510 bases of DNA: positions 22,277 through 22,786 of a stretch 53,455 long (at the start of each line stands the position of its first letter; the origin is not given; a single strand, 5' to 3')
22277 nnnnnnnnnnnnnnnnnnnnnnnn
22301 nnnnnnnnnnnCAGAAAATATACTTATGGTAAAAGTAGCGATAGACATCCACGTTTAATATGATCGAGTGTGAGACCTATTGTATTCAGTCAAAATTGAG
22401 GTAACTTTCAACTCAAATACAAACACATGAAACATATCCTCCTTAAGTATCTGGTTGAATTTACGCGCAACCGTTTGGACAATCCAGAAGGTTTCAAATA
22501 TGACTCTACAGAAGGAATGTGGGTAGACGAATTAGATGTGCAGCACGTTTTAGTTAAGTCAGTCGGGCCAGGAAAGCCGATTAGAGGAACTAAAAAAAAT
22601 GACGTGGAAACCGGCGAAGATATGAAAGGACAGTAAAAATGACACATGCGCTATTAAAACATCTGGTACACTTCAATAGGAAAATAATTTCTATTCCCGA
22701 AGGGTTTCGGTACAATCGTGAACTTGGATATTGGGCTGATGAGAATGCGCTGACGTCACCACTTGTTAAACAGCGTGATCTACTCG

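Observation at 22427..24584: Graspetide (microviridin-type) RiPP cluster with two tandem precursors and an unfamiliar core 'IRG(T/S)KK(N/E)DVETGED(M/L)KG'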

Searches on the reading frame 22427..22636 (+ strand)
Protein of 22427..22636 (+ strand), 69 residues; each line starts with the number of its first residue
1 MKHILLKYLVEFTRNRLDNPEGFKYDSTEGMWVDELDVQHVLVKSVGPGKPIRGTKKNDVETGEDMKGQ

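Call 3: search_protein_families(library=pfam, proteins=[window:22427-22636:+], max_evalue=0.1)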
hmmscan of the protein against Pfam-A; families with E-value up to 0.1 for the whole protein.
window:22427-22636:+ (69 aa): 0 families

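Call 4: search_protein_families(library=ncbifam, proteins=[window:22427-22636:+], max_evalue=0.1)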
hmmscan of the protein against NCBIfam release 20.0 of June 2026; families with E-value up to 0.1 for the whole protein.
window:22427-22636:+ (69 aa): 0 families

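Call 5: search_protein_families(library=padloc, proteins=[window:22427-22636:+], max_evalue=0.01)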
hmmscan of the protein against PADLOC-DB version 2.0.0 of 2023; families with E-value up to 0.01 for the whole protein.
window:22427-22636:+ (69 aa): 0 families

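Call 9: find_homologous_proteins(query=window:22427-22633:+, max_evalue=0.01)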
Query window:22427-22633:+ (69 aa): 10 proteins with E <= 0.01 among 11 candidates.
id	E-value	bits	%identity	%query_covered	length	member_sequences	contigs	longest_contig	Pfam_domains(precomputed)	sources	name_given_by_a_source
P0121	7.5e-40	151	100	100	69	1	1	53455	-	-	-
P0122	3.2e-19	86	62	100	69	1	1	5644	-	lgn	-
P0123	8.1e-19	84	59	100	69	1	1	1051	-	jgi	jgi:hypothetical protein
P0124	4.1e-8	51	45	100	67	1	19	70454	-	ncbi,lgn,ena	-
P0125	8.4e-8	50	47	99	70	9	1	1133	-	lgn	-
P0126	1.4e-6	46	51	80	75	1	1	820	-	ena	-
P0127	2.3e-5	42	40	97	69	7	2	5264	-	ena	-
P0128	3.7e-4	38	42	100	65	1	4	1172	-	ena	-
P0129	4.8e-4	38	42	97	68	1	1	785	-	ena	-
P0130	6.7e-3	34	44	100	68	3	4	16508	-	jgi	jgi:hypothetical protein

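Call 91: predict_structure(alignment_id=A1)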
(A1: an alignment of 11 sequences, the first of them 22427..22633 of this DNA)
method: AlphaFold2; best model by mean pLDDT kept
length: 69 residues; sequences in the alignment: 11
mean_pLDDT: 67.8   pTM: 0.38
mean pLDDT of the five models: 67.8, 66.9, 65.6, 65.0, 61.7
residues with pLDDT >= 90: 0; 70-90: 40; 50-70: 8; < 50: 21
segments of 3 or more residues with pLDDT < 50: 48-51, 53-69
pLDDT, mean of each block of 10 residues (from residue 1): 74 79 83 84 63 46 43
secondary structure, 60 per line:
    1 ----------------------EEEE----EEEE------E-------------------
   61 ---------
elements in order: E23-26 E31-34
